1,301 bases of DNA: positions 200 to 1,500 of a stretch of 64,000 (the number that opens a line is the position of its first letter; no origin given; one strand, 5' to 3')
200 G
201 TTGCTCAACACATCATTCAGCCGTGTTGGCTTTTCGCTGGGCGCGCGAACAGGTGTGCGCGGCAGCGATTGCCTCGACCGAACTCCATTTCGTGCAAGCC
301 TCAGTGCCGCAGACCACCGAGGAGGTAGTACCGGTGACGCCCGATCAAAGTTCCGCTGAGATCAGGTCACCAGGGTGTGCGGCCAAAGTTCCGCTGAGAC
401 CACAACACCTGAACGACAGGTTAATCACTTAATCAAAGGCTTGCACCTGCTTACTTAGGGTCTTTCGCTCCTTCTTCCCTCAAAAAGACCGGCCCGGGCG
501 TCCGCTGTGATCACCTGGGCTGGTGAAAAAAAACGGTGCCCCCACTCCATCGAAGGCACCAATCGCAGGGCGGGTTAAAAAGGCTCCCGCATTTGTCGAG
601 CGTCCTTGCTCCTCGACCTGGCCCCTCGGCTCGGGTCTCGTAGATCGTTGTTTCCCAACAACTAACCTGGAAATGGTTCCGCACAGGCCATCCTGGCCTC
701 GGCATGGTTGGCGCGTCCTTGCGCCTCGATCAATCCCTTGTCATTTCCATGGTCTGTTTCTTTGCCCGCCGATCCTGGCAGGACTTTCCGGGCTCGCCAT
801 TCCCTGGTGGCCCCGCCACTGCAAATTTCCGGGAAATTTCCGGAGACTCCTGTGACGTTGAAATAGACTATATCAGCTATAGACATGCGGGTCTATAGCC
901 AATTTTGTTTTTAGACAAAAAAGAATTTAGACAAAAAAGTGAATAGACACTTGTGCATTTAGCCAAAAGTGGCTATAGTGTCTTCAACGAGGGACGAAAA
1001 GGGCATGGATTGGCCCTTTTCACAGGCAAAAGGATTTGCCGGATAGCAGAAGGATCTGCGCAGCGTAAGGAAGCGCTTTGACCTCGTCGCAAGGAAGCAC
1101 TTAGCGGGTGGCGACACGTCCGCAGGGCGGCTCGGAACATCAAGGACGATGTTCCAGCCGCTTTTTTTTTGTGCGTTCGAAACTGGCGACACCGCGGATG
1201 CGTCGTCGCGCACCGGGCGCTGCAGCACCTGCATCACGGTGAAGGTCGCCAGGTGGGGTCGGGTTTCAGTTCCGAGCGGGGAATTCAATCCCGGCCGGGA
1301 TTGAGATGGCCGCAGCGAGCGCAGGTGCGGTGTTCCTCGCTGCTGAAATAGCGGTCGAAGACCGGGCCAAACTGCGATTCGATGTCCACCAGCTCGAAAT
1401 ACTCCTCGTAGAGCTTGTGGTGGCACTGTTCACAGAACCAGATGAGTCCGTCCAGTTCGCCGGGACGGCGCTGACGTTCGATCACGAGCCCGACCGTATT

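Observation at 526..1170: Divergent pair of GGA-motif sRNA genes that look like CsrA/RsmA sponges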

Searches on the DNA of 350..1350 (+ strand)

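Call 4: search_rna_families(source=window, start=350, end=1350, threshold=evalue, max_evalue=10, show_alignments=5)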
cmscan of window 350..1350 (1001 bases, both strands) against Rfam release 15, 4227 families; matches with E-value up to 10: 7.
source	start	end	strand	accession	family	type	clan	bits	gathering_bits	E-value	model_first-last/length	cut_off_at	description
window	1054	1167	+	RF02809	RsmW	Gene; sRNA;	CL00106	30.3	52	0.0053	1-124/124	no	RsmW RNA family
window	875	956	-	RF02822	Srn266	Gene; sRNA;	-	19.6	63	2.1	1-112/112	no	Streptococcus RNA 266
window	642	730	-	RF02809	RsmW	Gene; sRNA;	CL00106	17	52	2.9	1-124/124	no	RsmW RNA family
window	359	432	-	RF01506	Afu_294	Gene; snRNA; snoRNA; CD-box;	-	16.2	43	2.3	1-83/83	no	A. fumigatus snoRNA Afu_294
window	997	1025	+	RF02066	STnc320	Gene; sRNA;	-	16.1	50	4.7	20-52/55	no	Salmonella enterica sRNA STnc320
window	777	850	+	RF02489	GlsR26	Gene; snRNA; snoRNA; HACA-box;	-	14.3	100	7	1-114/114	no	Small nucleolar RNA GlsR26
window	1149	1260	+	RF01390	isrG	Gene; sRNA;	-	9.2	100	6.8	1-279/279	no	isrG Hfq binding RNA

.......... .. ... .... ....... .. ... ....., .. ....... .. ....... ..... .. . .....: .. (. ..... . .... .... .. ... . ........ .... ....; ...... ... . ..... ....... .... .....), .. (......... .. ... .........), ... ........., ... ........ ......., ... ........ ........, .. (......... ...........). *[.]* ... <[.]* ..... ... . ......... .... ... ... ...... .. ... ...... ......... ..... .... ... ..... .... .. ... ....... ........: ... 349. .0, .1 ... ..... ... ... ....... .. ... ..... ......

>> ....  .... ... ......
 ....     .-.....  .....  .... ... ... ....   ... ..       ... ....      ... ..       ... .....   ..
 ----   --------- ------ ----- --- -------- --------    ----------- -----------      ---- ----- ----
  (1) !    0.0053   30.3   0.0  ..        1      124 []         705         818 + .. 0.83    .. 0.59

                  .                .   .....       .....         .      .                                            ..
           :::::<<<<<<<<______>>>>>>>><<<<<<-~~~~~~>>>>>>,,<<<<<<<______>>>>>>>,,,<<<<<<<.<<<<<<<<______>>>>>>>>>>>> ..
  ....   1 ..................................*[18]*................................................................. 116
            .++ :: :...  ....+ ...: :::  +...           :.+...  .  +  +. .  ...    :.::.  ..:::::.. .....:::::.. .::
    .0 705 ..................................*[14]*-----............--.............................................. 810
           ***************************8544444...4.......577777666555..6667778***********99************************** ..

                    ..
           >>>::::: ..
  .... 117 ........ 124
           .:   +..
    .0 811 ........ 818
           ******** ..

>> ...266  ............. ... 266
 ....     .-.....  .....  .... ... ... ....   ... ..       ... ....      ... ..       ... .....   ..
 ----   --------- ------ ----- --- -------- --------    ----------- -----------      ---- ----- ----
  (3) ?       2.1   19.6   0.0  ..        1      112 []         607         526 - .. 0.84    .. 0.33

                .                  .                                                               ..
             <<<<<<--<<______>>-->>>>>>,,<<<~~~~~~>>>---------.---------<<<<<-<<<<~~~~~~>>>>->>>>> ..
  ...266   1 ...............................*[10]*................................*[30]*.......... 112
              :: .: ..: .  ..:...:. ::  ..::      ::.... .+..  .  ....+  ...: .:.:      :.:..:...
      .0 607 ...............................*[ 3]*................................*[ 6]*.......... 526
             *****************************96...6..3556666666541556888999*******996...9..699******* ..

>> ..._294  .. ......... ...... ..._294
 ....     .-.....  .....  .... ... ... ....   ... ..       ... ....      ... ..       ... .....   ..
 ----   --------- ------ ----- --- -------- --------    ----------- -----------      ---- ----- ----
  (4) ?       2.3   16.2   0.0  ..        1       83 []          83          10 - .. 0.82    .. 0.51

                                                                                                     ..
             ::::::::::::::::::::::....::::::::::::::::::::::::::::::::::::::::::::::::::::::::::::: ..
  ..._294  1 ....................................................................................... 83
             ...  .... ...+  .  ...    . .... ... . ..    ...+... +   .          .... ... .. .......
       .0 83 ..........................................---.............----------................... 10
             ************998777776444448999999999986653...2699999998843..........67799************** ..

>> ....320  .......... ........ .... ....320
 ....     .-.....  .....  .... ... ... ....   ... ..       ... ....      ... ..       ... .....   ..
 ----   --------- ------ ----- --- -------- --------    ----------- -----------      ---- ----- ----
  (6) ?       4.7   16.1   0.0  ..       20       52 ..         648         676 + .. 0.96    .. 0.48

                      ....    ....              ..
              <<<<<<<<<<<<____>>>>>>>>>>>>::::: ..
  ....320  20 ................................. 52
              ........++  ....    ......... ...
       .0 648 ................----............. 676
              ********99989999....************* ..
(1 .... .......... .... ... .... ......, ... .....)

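Call 35: build_rna_model(alignment_id=A2, structure=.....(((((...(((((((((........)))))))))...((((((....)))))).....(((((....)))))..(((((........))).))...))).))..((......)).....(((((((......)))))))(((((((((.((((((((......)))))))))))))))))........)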
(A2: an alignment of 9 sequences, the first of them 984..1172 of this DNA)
Model R1 built from alignment A2 (9 sequences, 193 columns); structure: as given.
model positions 185; base pairs 54; branch points 6; effective number of sequences 1.21; information 0.591 bits per position. Calibrated on 0.2 Mb of random sequence (short: E-values are rough).
structure used (alignment columns):
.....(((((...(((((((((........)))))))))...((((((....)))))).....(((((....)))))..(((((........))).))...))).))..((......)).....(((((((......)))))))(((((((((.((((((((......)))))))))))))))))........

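Call 36: search_with_rna_model(model_id=R1, sources=[window, L001, L081, L082, L083, L084, L085, L086, L087, L088, L089, L090, L091, L092, L093, L094, L095, L096, L097, L098, L099, L100, L101, L102, L103, L104, L105, L106, L107, L108, L109, L110, L111, L112, L113, L114, L115, L116, L117, L118, L119, L120, L121, L122, L123, L124, L125, L126, L127, L128, L129, L130, L131, L132, L133, L134, L135, L136, L137, L138, L139, L140, L141, L142, L143, L144, L145, L146, L147, L148, L149, L150, L151, L152, L153, L154, L155, L156, L157, L158, L159, L160, L161, L162, L163, L164, L165, L166, L167], max_evalue=1, make_alignment=true)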
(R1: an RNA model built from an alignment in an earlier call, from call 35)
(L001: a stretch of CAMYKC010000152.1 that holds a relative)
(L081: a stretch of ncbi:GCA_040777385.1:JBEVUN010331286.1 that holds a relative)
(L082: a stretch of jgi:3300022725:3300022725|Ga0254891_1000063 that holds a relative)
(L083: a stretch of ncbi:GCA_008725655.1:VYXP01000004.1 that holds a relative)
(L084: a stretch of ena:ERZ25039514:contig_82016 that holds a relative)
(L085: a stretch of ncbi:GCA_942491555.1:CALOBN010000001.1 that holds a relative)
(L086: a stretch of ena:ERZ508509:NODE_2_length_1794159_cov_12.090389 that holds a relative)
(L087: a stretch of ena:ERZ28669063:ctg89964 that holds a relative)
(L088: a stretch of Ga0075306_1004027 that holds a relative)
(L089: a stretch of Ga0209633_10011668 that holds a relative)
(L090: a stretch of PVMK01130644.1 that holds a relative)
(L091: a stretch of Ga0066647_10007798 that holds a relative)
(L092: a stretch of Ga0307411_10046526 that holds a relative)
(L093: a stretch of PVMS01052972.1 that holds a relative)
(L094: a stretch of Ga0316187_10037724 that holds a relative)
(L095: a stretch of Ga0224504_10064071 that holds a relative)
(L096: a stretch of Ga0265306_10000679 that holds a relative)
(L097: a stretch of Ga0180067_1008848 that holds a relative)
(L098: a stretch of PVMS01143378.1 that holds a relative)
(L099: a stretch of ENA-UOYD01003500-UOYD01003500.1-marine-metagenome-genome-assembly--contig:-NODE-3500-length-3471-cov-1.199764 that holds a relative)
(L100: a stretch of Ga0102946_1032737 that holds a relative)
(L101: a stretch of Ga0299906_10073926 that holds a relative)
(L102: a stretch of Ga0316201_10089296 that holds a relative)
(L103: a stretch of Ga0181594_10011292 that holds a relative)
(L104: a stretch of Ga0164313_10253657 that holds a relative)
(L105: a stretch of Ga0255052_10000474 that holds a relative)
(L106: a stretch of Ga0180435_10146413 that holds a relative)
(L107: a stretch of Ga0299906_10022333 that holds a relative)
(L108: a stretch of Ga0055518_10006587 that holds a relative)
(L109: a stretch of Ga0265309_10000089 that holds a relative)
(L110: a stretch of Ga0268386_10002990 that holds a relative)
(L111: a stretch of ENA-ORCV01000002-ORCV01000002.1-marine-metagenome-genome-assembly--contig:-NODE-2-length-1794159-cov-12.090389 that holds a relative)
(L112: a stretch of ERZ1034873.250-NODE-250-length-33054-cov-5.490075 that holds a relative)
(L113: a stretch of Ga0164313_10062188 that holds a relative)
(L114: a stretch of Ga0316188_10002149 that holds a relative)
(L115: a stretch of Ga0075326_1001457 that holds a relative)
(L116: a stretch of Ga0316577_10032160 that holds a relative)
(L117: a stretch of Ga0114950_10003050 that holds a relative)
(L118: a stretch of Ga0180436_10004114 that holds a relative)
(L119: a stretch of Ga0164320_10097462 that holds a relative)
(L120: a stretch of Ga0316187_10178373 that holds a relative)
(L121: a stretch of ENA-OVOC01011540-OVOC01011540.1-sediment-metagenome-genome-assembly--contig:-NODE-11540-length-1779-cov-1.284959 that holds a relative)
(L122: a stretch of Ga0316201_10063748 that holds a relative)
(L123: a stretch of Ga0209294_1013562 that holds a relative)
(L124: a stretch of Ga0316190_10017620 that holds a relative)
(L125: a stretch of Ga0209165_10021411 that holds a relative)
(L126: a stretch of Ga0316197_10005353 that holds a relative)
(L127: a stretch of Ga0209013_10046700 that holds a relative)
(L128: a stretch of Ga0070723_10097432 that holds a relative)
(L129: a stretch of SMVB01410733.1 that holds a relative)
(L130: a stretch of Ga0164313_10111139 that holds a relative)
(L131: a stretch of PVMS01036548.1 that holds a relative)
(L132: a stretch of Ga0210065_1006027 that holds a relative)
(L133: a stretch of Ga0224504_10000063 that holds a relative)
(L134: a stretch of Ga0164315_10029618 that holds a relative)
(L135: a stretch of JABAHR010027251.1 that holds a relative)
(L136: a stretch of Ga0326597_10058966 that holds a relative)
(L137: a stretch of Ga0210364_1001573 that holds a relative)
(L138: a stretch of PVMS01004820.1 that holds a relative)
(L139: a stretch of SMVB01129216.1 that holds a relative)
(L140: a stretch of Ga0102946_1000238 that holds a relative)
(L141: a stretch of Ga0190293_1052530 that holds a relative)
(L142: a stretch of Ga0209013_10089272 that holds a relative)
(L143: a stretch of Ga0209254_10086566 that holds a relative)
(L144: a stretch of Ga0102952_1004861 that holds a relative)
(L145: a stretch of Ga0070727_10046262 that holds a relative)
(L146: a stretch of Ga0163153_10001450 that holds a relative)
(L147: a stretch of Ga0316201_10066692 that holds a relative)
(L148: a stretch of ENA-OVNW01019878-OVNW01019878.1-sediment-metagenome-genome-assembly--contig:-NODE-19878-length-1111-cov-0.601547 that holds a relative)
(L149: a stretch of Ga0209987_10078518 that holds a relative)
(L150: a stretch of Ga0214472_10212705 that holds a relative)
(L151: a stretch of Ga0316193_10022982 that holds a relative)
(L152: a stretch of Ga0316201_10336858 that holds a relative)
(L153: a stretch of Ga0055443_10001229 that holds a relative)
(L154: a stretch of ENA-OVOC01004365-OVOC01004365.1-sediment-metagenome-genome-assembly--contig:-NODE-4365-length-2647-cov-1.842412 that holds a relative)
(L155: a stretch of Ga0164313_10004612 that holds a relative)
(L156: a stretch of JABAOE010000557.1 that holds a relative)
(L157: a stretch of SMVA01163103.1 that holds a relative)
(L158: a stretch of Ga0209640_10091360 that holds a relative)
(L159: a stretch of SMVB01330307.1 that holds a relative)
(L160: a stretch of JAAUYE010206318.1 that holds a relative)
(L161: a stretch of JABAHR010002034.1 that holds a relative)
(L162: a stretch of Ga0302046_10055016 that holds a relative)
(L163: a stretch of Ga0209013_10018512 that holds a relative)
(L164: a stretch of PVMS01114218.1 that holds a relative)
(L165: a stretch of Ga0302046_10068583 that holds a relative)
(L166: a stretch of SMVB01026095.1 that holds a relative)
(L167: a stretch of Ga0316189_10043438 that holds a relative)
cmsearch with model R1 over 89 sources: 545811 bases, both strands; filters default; matches with E-value up to 1: 109.
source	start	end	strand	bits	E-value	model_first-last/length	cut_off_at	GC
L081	7087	7274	-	212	2.1e-68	1-185/185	no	0.53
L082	6964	7150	-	211.1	3.9e-68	1-185/185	no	0.57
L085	7119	7306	-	208.7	2.5e-67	1-185/185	no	0.54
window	984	1171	+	208.3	3.6e-67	1-185/185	no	0.55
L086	6967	7151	-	188.7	1.1e-60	1-185/185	no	0.61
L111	8600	8784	-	188.7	1.1e-60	1-185/185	no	0.61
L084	7242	7429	-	181.2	3.6e-58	1-185/185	no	0.55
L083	6936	7120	-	181.2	3.6e-58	1-185/185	no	0.58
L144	2155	2321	-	145.7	2.3e-46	1-185/185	no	0.54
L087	6594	6761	-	145.4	3e-46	1-185/185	no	0.51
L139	2282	2448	+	143.1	1.7e-45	1-185/185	no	0.5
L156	2109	2277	+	142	4.1e-45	1-185/185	no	0.53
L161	12308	12476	-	142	4.1e-45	1-185/185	no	0.53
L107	3985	4151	-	135.8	4.6e-43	1-185/185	no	0.57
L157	733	899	-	135.8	4.8e-43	1-185/185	no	0.51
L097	1322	1485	+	132.2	7.2e-42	1-185/185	no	0.61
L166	2990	3159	-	128.8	9.6e-41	1-185/185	no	0.48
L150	866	1032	+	123.6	5.4e-39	1-185/185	no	0.51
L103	5485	5652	-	121.1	3.5e-38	1-185/185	no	0.57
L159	2171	2339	-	121.1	3.8e-38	1-185/185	no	0.47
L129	4368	4539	-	119.1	1.7e-37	1-185/185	no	0.52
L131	2424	2596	-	116.9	9.4e-37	1-185/185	no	0.5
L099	1561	1713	+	115.8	2.2e-36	1-185/185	no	0.5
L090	665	837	+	115.1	3.5e-36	1-185/185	no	0.51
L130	917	1120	+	113.9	9.3e-36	1-185/185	no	0.5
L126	8864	9012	-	113.8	1e-35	1-185/185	no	0.5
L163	622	791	+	113.6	1.1e-35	1-185/185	no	0.48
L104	1188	1360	-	112.9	2e-35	1-185/185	no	0.51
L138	68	236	+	112.6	2.4e-35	1-185/185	no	0.53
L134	2227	2395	+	110.8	1e-34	1-185/185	no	0.52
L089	1634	1805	+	110.6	1.2e-34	1-185/185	no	0.53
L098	6057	6206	-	110.6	1.2e-34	1-185/185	no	0.53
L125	142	314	+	110.1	1.6e-34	1-185/185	no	0.52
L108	1661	1811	-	108.8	4.6e-34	1-185/185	no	0.48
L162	2718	2868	+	108.7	4.8e-34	1-185/185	no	0.52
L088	1877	2025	+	108.2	7.4e-34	1-185/185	no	0.53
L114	920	1068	+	107.7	1e-33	1-185/185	no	0.54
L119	971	1120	+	107.6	1.1e-33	1-185/185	no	0.55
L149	1547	1718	+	106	3.9e-33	1-185/185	no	0.53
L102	2112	2260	+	105.8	4.5e-33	1-185/185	no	0.53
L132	8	155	-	105.3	6.9e-33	1-185/185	no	0.55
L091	3557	3706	-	104.9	8.9e-33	1-185/185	no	0.57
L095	67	215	-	104.6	1.1e-32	1-185/185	no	0.48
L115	1656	1806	+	104.1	1.7e-32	1-185/185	no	0.54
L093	4610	4759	-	103.8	2.1e-32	1-185/185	no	0.47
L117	258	407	+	102.8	4.5e-32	1-185/185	no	0.53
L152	1032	1181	+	102.1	7.6e-32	1-185/185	no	0.52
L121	216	365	+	101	1.8e-31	1-185/185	no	0.51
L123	878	1030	-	100.8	2.1e-31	1-185/185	no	0.52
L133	352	499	+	100.7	2.2e-31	1-185/185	no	0.47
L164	2662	2808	-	100.7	2.3e-31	1-185/185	no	0.51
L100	1095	1246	+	100.5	2.7e-31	1-185/185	no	0.55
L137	1395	1546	-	100.4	2.8e-31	1-185/185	no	0.5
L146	648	797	-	100.4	2.8e-31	1-185/185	no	0.49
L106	1442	1591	+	100.4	2.9e-31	1-185/185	no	0.51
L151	1591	1738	+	100.4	2.9e-31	1-185/185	no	0.54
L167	2425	2572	+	100.4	2.9e-31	1-185/185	no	0.54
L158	912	1063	+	100.3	3.1e-31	1-185/185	no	0.53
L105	1236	1387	-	100.2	3.2e-31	1-185/185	no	0.52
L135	567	715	-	99.6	5.1e-31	1-185/185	no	0.52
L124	2683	2830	-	99.4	5.9e-31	1-185/185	no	0.49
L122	1370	1517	+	98.8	9.6e-31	1-185/185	no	0.53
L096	4921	5068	-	97.4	2.7e-30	1-185/185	no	0.49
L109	8552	8699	-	97.4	2.7e-30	1-185/185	no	0.49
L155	2360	2528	-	97.1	3.4e-30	1-185/185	no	0.48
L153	2951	3100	-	97.1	3.5e-30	1-185/185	no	0.53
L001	7401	7547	-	97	3.7e-30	1-185/185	no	0.5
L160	1456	1604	+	96.7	4.7e-30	1-185/185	no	0.54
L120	339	489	+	96.4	5.9e-30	1-185/185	no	0.51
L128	677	826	+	96.2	7.2e-30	1-185/185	no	0.52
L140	1656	1805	+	95.6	1.1e-29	1-185/185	no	0.53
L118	948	1095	+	95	1.7e-29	1-185/185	no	0.5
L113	21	168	+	94.5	2.5e-29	1-185/185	no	0.51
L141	676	823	+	94.5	2.5e-29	1-185/185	no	0.51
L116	453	601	-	94.5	2.5e-29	1-185/185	no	0.52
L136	2062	2227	-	92.1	1.7e-28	1-185/185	no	0.51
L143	2030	2180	+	91.7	2.2e-28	1-185/185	no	0.52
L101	1396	1549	+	90.5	5.6e-28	1-185/185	no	0.49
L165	2344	2497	+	90.5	5.6e-28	1-185/185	no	0.49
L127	2919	3063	-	88.7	2.2e-27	6-185/185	5'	0.52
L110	11940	12092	-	87.7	4.7e-27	1-185/185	no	0.49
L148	150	304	+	86.3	1.4e-26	1-185/185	no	0.54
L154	1163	1317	-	86.3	1.4e-26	1-185/185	no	0.54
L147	3015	3127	-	86.1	1.7e-26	56-185/185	5'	0.53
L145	1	121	+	78.8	4.4e-24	49-185/185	5'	0.54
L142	1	94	+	77.4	1.3e-23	93-185/185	5'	0.49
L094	3804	3902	-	76.7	2.2e-23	88-185/185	5'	0.52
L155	2171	2318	-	32.5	1.1e-08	1-185/185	no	0.49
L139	1848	2028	-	21.7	4.5e-05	1-185/185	no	0.51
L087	7024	7197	+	20.2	0.00014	1-185/185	no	0.51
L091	4276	4386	+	19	0.00035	1-185/185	no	0.54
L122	731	929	-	18.6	0.00047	1-185/185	no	0.46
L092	1823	1843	+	17.9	0.00083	117-137/185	no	0.71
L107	4387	4550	+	17.6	0.001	1-185/185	no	0.6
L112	9548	9567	-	16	0.0034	118-137/185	no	0.75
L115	1058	1146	-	14.1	0.015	1-185/185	no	0.54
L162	2120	2208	-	14.1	0.015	1-185/185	no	0.54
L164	3250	3450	+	14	0.015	1-185/185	no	0.44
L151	990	1150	-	13.6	0.022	1-185/185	no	0.43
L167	1824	1984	-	13.6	0.022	1-185/185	no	0.43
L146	655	696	+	13.2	0.029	138-178/185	no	0.48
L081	7517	7732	+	12.9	0.038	1-185/185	no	0.57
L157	1157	1322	+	12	0.073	1-185/185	no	0.48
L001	8068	8195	+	12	0.075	1-185/185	no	0.51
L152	486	518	-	11.4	0.12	103-137/185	no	0.55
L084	7767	7898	+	11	0.16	1-185/185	no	0.47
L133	451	492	-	10.7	0.2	138-178/185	no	0.45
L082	7427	7605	+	10.6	0.23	1-185/185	no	0.52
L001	7767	7874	+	9.2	0.63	1-185/185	no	0.48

Alignment A3: 109 matches aligned to the model, 422 columns, each read 5' to 3' on its own strand. Consensus structure (alignment columns), stored with it:
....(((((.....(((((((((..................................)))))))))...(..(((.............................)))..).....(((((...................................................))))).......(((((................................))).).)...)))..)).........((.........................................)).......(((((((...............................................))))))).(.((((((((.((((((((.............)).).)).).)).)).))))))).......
